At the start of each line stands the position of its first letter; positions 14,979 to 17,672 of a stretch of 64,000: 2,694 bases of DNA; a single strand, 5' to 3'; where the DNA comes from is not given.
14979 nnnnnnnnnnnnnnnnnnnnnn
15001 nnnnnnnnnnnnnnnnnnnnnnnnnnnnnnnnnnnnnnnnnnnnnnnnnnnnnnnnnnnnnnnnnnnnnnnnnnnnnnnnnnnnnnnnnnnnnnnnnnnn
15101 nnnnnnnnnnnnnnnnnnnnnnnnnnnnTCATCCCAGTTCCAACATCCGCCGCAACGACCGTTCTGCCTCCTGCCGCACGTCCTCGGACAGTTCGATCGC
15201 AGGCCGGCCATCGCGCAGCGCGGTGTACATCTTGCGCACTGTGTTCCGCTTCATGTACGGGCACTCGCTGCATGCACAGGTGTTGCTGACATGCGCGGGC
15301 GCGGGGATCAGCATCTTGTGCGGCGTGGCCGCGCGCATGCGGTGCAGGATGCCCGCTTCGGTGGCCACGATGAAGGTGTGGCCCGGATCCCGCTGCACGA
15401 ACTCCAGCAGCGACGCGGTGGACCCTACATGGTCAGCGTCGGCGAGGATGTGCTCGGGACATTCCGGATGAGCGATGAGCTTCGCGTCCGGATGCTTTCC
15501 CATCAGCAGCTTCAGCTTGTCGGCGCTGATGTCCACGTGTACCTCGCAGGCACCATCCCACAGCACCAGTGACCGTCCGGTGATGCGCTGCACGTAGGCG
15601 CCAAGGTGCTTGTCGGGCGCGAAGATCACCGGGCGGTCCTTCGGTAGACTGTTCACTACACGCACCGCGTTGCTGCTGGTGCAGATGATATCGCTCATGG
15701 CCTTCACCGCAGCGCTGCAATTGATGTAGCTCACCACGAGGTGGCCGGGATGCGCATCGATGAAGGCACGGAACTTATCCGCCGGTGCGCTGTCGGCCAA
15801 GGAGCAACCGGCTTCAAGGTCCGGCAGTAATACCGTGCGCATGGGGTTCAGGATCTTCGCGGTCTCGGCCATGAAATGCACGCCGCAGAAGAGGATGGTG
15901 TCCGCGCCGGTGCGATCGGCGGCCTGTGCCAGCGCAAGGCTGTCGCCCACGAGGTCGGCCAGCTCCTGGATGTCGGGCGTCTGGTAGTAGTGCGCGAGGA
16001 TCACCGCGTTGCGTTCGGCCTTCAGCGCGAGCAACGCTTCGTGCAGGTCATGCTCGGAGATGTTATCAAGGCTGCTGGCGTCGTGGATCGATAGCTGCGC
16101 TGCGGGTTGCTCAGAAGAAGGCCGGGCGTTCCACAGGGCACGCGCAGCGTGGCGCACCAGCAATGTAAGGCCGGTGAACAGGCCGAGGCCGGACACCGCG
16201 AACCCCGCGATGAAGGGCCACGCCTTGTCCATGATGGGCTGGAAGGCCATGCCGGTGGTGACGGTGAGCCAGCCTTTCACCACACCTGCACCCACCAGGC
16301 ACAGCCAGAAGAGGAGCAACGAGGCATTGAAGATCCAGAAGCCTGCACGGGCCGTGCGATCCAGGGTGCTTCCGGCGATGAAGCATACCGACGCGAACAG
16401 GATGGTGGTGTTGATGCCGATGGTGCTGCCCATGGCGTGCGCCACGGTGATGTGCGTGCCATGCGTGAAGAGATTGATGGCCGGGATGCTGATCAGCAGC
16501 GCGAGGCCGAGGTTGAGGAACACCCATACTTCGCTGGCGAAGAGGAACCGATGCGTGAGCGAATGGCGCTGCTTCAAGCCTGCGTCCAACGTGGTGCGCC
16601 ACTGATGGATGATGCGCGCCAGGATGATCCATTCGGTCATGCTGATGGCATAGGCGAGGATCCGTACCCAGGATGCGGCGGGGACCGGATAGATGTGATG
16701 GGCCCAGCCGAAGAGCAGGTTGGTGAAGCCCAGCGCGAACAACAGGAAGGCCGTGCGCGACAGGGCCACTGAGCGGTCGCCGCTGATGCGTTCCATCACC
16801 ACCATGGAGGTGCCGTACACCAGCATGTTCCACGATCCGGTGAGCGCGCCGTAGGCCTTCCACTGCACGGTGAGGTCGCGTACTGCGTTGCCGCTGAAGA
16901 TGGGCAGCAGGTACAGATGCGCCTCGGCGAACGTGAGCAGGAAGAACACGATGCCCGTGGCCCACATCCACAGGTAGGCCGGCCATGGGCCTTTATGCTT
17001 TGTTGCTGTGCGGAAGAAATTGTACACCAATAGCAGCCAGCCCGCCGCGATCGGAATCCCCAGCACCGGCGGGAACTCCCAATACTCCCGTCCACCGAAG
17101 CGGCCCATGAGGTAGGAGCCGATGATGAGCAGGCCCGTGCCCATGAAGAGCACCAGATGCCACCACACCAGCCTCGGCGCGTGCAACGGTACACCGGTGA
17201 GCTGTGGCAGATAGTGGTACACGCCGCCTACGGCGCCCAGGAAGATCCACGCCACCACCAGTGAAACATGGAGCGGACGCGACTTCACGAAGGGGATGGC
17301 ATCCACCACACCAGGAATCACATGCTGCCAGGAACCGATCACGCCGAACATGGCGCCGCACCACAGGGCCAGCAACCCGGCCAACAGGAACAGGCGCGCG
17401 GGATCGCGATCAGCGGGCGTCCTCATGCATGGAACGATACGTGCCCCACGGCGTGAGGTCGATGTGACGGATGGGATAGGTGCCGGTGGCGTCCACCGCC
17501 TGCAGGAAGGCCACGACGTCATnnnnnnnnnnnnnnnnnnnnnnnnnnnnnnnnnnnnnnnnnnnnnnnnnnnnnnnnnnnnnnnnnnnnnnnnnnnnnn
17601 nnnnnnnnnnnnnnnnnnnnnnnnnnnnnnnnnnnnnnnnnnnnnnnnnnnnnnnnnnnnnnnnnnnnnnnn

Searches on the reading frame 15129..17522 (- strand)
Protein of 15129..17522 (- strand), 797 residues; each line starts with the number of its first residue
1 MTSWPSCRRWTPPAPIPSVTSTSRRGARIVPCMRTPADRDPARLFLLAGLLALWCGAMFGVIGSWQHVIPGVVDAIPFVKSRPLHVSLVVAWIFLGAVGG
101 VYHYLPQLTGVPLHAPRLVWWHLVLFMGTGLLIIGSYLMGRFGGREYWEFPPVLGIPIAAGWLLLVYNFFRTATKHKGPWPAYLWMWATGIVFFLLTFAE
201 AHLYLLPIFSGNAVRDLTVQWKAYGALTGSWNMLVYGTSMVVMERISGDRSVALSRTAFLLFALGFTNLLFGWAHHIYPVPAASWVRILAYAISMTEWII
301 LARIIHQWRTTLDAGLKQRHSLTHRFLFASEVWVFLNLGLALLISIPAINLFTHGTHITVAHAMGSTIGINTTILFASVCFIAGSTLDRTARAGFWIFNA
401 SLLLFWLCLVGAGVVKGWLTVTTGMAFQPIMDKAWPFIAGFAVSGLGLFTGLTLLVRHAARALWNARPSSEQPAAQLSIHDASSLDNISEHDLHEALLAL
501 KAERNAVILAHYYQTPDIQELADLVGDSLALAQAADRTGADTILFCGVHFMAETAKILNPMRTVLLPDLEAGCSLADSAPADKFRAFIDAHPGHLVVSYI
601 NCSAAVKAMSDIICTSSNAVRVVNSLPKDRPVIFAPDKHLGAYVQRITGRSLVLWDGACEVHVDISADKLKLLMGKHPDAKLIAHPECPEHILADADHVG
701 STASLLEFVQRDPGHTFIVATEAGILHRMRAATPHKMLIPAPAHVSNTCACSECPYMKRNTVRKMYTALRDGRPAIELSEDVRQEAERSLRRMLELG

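Call 3: search_protein_families(library=pfam, proteins=[window:15129-17522:-], max_evalue=0.01)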
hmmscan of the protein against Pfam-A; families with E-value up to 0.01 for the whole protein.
window:15129-17522:- (797 aa): 2 families
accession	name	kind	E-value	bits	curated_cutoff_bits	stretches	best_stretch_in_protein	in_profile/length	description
PF02445.21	NadA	-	3.4e-115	384.6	27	1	497-795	3-295/295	Quinolinate synthetase A protein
PF00115.25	COX1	-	7.3e-25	88.1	34.8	1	42-424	3-412/436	Cytochrome C and Quinol oxidase polypeptide I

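Call 4: search_protein_families(library=ncbifam, proteins=[window:15129-17522:-], max_evalue=0.01)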
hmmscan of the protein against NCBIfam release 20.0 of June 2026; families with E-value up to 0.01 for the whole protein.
window:15129-17522:- (797 aa): 4 families
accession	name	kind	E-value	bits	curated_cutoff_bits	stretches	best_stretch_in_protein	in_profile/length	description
NF006878.0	PRK09375.1-2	equivalog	2e-126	421.2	294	1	490-796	3-304/306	quinolinate synthase NadA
TIGR00550.1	nadA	equivalog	1.6e-107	359.3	262.9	1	489-796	2-308/309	quinolinate synthase NadA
NF006884.0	PRK09375.2-5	equivalog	5.2e-50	170.4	691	2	487-649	66-250/426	quinolinate synthase NadA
NF006882.0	PRK09375.2-3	equivalog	3.7e-15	55.5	561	1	506-658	74-244/447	quinolinate synthase NadA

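Call 7: find_homologous_proteins(query=window:15129-17522:-, max_evalue=1e-10)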
Query window:15129-17522:- (797 aa): 1949 proteins with E <= 1e-10 among 8000 candidates; the best 120 are listed.
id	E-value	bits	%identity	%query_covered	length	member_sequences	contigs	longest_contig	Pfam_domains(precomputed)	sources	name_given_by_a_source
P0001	1.5e-254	865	87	55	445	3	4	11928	PF00115.26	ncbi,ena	-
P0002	2.7e-254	864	87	55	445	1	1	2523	PF00115.26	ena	-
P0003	1.8e-238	812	84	54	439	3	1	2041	PF00115.26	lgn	-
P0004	3.5e-233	794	81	54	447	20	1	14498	PF00115.26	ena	-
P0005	8.9e-231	786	85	53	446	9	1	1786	PF00115.26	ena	-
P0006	3.6e-222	758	79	54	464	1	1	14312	PF00115.26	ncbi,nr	ncbi:MAG: cbb3-type cytochrome c oxidase subunit I [Flavobacteriales bacterium]|nr:cbb3-type cytochr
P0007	1.6e-219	749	74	56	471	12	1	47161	PF00115.26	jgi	jgi:nitric oxide reductase subunit B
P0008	1.3e-218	746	76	56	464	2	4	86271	PF00115.26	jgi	jgi:nitric oxide reductase subunit B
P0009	1.5e-216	739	72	57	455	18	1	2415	PF00115.26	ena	-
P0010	1.8e-216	739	72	58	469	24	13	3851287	PF00115.26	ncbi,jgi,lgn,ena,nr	ncbi:MAG: cbb3-type cytochrome c oxidase subunit I [Flavobacteriales bacterium]|jgi:nitric oxide red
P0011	2.0e-216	739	72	57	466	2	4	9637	PF00115.26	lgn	-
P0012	4.5e-216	738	71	57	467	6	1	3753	PF00115.26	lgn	-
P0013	5.7e-216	737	71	58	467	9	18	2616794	PF00115.26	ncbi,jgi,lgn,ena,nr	ncbi:MAG: cbb3-type cytochrome c oxidase subunit I [Flavobacteriales bacterium]|nr:cbb3-type cytochr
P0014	6.8e-215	734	74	56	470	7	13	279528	PF00115.26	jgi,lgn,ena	-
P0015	5.6e-213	728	74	54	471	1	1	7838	PF00115.26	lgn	-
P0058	9.1e-150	518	56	52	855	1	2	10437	PF01619.25,PF00115.26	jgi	jgi:nitric oxide reductase subunit B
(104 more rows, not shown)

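Call 8: find_encoding_contigs(protein=P0001, flank=6000, max_places=4)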
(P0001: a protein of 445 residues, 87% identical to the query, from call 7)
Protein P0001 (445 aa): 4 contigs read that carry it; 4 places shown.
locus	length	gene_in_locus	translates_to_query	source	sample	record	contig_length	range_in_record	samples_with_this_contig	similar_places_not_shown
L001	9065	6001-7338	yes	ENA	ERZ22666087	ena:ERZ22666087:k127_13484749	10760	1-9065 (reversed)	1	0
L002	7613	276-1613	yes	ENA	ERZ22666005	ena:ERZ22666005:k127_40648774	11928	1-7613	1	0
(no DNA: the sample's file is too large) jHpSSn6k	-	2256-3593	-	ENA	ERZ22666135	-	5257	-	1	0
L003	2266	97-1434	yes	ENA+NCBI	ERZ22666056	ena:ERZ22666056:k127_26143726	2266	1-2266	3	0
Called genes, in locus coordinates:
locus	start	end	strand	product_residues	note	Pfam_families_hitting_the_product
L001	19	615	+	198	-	-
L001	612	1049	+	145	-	PF05573:NosL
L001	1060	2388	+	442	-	PF05048:NosD, PF13229:Beta_helix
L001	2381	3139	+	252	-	PF13191:AAA_16 (weak), PF00005:ABC_tran, PF13304:AAA_21 (faint)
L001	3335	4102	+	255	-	PF12679:ABC2_membrane_2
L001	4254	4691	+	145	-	PF05425:CopD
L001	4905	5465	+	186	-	PF02469:Fasciclin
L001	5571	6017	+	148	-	PF00034:Cytochrom_C, PF13442:Cytochrome_CBB3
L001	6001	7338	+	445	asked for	PF00115:COX1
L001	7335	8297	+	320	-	PF02445:NadA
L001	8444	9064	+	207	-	?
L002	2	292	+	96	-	?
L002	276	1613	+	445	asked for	PF00115:COX1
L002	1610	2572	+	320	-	PF02445:NadA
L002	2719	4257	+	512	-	PF00890:FAD_binding_2, PF01266:DAO, PF03486:HI0933_like (faint), PF07992:Pyr_redox_2 (faint)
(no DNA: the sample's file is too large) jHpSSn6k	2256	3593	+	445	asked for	PF00115:COX1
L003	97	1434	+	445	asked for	PF00115:COX1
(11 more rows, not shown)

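Call 9: find_encoding_contigs(protein=P0004, flank=6000, max_places=3)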
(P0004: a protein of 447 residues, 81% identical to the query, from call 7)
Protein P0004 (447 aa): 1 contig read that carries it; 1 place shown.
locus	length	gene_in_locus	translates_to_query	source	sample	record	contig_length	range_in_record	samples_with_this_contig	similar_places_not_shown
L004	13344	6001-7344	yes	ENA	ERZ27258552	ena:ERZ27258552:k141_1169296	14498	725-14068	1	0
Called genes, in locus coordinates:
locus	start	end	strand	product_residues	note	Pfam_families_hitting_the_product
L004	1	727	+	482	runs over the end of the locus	?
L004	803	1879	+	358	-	PF05573:NosL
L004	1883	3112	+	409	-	PF07602:DUF1565 (faint), PF05048:NosD, PF13229:Beta_helix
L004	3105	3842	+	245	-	PF02463:SMC_N (faint), PF13191:AAA_16 (weak), PF00005:ABC_tran, PF13304:AAA_21 (weak)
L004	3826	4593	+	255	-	PF12679:ABC2_membrane_2 (weak)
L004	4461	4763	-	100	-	-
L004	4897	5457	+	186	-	PF02469:Fasciclin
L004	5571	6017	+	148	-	PF00034:Cytochrom_C, PF13442:Cytochrome_CBB3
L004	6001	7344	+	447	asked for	PF00115:COX1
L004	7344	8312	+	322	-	PF02445:NadA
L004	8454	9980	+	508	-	PF00890:FAD_binding_2, PF01134:GIDA (faint), PF01266:DAO, PF03486:HI0933_like (faint), PF07992:Pyr_redox_2 (faint), PF13450:NAD_binding_8 (faint)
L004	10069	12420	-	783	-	PF22085:NorB_cytochrome_c-like, PF00115:COX1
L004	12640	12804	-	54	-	-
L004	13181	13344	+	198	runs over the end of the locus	?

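Call 15: find_related_loci(query=window:15129-17426:-, collection=genome_contigs, flank=6000)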
Query window:15129-17426:- (765 aa) in genome_contigs; peptide patterns used: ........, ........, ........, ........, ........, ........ (x = any residue, [..] = any of these).
600 stretches matched a pattern (row limit reached: there are more); 598 encode a relative of the query (tblastn E <= 1e-3); the best 80 are kept; 80 distinct loci.
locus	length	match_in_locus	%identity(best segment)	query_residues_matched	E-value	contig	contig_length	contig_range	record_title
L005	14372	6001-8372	74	5-765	0e+0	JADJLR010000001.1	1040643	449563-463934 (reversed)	MAG: Flavobacteriales bacterium isolate EsbW_18-Q3-R4-48_BAT3C.247 tig00001367-10-10406130, whole genome shotgun sequenc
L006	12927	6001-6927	64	457-765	3e-132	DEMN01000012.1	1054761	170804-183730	MAG TPA_asm: Flavobacteriales bacterium UBA2669 UBA2669_contig_122, whole genome shotgun sequence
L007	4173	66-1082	58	436-765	3e-125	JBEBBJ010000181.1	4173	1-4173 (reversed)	MAG: Bacteroidota bacterium isolate arikareeriver_2019_sw_WHONDRS-S19S_0023_F_bin.7 scaffold_8215, whole genome shotgun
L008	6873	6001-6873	63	460-750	4e-117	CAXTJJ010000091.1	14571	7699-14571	MAG TPA_asm: uncultured Spirosoma sp. isolate public_SRR11456918_metawrap_bin.1 genome assembly, contig: public_SRR11456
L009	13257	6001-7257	44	4-412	5e-116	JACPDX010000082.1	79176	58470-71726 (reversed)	MAG: Bacteroidetes bacterium isolate NC_groundwater_320_Ag_B-0.1um_33_10 GD18-4_B1_scaffold_965357, whole genome shotgun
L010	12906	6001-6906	60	460-763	5e-115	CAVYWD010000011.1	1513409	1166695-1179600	MAG: uncultured delta proteobacterium isolate MFD01476.bin.1.33 genome assembly, contig: contig_7801, whole genome shotg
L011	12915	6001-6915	58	461-765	6e-114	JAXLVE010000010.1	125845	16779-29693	MAG: Flavobacteriaceae bacterium isolate STL-BAC48 C3.109.fa-10, whole genome shotgun sequence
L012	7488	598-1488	57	468-765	8e-112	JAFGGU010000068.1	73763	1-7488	MAG: Bacteroidales bacterium isolate Zod_Metabat.1409 k87_7634539, whole genome shotgun sequence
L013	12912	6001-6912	60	460-765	9e-112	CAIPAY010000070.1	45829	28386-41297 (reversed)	MAG: uncultured Holophagaceae bacterium isolate AM-lipid-02-D6_bin-099 genome assembly, contig: bin-099:070/267, whole g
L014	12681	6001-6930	59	455-765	1e-110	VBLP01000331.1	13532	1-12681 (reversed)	MAG: Deltaproteobacteria bacterium isolate DP_38 14_0903_13_30cm_scaffold_1633036_e:5880, whole genome shotgun sequence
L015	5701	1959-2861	55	463-765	1e-110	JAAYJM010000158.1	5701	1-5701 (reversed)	MAG: Ignavibacteria bacterium isolate AS10tlH2TH_288 229824_AS10, whole genome shotgun sequence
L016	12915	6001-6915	59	460-765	3e-110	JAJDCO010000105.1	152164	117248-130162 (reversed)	MAG: Planctomycetota bacterium isolate OFTM77 OFTM77_104, whole genome shotgun sequence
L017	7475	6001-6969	55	444-765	3e-112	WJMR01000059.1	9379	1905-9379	MAG: Ignavibacteriales bacterium isolate RBin_200 k141_672889, whole genome shotgun sequence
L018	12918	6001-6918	57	460-765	1e-109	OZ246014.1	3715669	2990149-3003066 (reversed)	MAG: Croceivirga sp. isolate 5c42355b-214f-460b-bc36-9640d60be6b8 genome assembly, chromosome: 1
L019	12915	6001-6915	58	460-764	9e-109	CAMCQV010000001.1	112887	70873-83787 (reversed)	MAG: Chitinophaga pinensis isolate MiE-14oct19-3 genome assembly, contig: MiE-14oct19-C138, whole genome shotgun sequenc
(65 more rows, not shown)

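Call 27: find_encoding_contigs(protein=P0122, flank=10000, max_places=2)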
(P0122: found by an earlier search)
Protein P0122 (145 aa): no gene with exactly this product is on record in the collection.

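Call 32: search_protein_representatives(protein=window:15129-17522:-)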
Query: 797 residues. Proteins with E-value up to 0.001 (for the whole library): 7718; up to 1e-10: 4280; up to 1e-30: 1045. The best 150 are listed.
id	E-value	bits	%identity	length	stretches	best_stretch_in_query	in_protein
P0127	3.1e-114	399.3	50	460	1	44-465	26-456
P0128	3.8e-114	399.0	57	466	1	43-357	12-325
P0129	3.1e-113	395.9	46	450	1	35-456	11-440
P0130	3.2e-111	389.3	50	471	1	44-456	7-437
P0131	2.9e-108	379.5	47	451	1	42-455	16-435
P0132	3.8e-106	372.5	53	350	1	46-384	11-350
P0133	8.5e-105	368.0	45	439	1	43-456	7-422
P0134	2.1e-104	366.8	44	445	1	44-455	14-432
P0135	2.5e-104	366.5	45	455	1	42-453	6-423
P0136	7.4e-104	364.9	43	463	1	43-456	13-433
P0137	9.6e-103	361.3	45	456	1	41-452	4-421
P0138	1.3e-101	357.5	54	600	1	488-796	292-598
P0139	1.3e-100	354.2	48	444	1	42-442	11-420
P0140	2.1e-100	353.5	54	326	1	489-796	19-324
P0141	2.6e-100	353.2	44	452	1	43-454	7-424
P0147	3.4e-95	336.3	44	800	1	45-475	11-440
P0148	2.3e-93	330.2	41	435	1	42-455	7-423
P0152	2.1e-88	313.8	41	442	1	41-467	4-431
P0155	1.3e-86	307.9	41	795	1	42-473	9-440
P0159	2.6e-81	290.4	41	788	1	46-464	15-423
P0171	7.4e-77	275.6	43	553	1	488-796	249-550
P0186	3.5e-72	260.2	42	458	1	486-797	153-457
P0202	1.6e-68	248.1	38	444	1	45-456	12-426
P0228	1.9e-64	234.6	44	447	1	499-795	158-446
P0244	6.6e-62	226.2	35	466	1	45-462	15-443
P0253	8.3e-61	222.5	44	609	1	43-327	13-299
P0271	1.1e-59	218.8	34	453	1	75-447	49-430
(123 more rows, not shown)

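Call 33: search_protein_families(library=pfam, proteins=[P0147, P0155, P0159, P0058, P0253, P0138, P0171, P0186, P0228], max_evalue=0.001)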
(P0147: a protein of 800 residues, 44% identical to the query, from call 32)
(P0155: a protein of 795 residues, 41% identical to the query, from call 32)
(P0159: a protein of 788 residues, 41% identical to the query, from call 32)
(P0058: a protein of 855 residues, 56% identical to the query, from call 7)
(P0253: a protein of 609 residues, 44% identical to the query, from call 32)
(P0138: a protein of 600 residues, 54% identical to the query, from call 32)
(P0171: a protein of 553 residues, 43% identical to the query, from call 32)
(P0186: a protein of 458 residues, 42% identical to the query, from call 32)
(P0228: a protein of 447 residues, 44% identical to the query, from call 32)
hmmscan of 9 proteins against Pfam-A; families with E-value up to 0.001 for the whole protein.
P0147 (800 aa): 4 families
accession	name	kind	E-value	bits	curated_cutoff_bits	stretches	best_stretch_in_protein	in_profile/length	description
PF00115.25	COX1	-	1e-27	97.6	34.8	1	7-414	2-434/436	Cytochrome C and Quinol oxidase polypeptide I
PF13442.11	Cytochrome_CBB3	-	7.7e-25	87.4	27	2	590-679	2-68/68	Cytochrome C oxidase, cbb3-type, subunit III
PF00034.26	Cytochrom_C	-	8.2e-24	85.2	21.3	2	591-682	1-89/90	Cytochrome c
PF02433.20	FixO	-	2.5e-15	57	29.6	1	514-562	103-151/219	Cytochrome C oxidase, mono-heme subunit/FixO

P0155 (795 aa): 4 families
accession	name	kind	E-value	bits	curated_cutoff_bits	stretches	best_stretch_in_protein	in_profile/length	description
PF13442.11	Cytochrome_CBB3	-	2.7e-24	85.7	27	2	574-662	3-68/68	Cytochrome C oxidase, cbb3-type, subunit III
PF00115.25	COX1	-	6.6e-21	75.1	34.8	1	8-414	2-436/436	Cytochrome C and Quinol oxidase polypeptide I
PF00034.26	Cytochrom_C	-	2.5e-20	74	21.3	1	574-665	1-89/90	Cytochrome c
PF02433.20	FixO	-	5.6e-08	33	29.6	0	500-543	102-145/219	Cytochrome C oxidase, mono-heme subunit/FixO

P0159 (788 aa): 4 families
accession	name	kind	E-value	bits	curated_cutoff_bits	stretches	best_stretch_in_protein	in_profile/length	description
PF13442.11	Cytochrome_CBB3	-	4.2e-26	91.5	27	3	683-776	3-68/68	Cytochrome C oxidase, cbb3-type, subunit III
PF00115.25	COX1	-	6e-24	85.1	34.8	1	10-379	2-407/436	Cytochrome C and Quinol oxidase polypeptide I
PF00034.26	Cytochrom_C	-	1.3e-21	78.2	21.3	3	465-537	1-89/90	Cytochrome c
PF02433.20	FixO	-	3.1e-08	33.8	29.6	0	486-527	104-145/219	Cytochrome C oxidase, mono-heme subunit/FixO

P0058 (855 aa): 2 families
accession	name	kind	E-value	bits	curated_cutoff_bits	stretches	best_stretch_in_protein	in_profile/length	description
PF01619.24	Pro_dh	-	2.5e-76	257.3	27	1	536-832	3-276/278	Proline dehydrogenase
PF00115.25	COX1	-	1.1e-27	97.5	34.8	1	13-425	1-434/436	Cytochrome C and Quinol oxidase polypeptide I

P0253 (609 aa): 1 family
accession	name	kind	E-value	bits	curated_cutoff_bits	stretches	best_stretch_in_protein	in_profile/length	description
PF00115.25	COX1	-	5.4e-22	78.7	34.8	1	11-289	3-301/436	Cytochrome C and Quinol oxidase polypeptide I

P0138 (600 aa): 1 family
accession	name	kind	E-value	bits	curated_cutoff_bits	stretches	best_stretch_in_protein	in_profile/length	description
PF02445.21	NadA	-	1.5e-120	402.2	27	1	300-597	2-295/295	Quinolinate synthetase A protein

P0171 (553 aa): 2 families
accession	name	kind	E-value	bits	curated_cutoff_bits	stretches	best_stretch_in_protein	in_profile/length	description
PF02445.21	NadA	-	6.1e-121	403.5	27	1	256-549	1-295/295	Quinolinate synthetase A protein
PF02634.21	FdhD-NarQ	-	5.1e-67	226.5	27.2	1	24-243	2-236/237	FdhD/NarQ family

P0186 (458 aa): 2 families
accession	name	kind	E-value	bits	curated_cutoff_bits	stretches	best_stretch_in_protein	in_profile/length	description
PF02445.21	NadA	-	4.2e-118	394.2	27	1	163-455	2-295/295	Quinolinate synthetase A protein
PF01288.25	HPPK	-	9.1e-35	120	25.7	1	1-122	8-116/116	7,8-dihydro-6-hydroxymethylpterin-pyrophosphokinase (HPPK)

P0228 (447 aa): 2 families
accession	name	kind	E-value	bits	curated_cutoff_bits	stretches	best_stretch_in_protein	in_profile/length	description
PF02445.21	NadA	-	9.9e-107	356.9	27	1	155-445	2-294/295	Quinolinate synthetase A protein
PF01467.32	CTP_transf_like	-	1.4e-12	48.4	21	1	4-127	1-132/133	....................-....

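Call 35: find_encoding_contigs(protein=P0058, flank=5000, max_places=2)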
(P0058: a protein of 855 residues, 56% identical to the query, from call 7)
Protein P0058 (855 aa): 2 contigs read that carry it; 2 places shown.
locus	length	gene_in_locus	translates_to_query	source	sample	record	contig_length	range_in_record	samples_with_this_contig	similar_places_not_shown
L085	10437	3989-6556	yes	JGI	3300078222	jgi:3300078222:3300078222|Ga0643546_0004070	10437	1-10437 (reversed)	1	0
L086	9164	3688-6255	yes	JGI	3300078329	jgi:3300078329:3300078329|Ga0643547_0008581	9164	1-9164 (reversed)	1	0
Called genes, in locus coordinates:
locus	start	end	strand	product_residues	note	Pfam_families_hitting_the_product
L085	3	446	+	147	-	?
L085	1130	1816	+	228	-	PF00027:cNMP_binding, PF13545:HTH_Crp_2 (weak)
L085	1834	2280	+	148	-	-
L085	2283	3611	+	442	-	PF04055:Radical_SAM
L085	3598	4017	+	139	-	PF13442:Cytochrome_CBB3, PF00034:Cytochrom_C (weak)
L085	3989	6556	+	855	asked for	PF00115:COX1, PF01619:Pro_dh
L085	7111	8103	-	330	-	PF14344:DUF4397, PF18962:Por_Secre_tail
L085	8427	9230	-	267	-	-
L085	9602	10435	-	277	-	?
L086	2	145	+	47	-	?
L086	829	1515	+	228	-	PF00027:cNMP_binding, PF13545:HTH_Crp_2 (weak)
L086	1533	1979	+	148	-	-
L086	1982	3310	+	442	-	PF04055:Radical_SAM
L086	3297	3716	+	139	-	PF13442:Cytochrome_CBB3, PF00034:Cytochrom_C (weak)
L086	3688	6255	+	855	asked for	PF00115:COX1, PF01619:Pro_dh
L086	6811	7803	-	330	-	PF14344:DUF4397, PF18962:Por_Secre_tail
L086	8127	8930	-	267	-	-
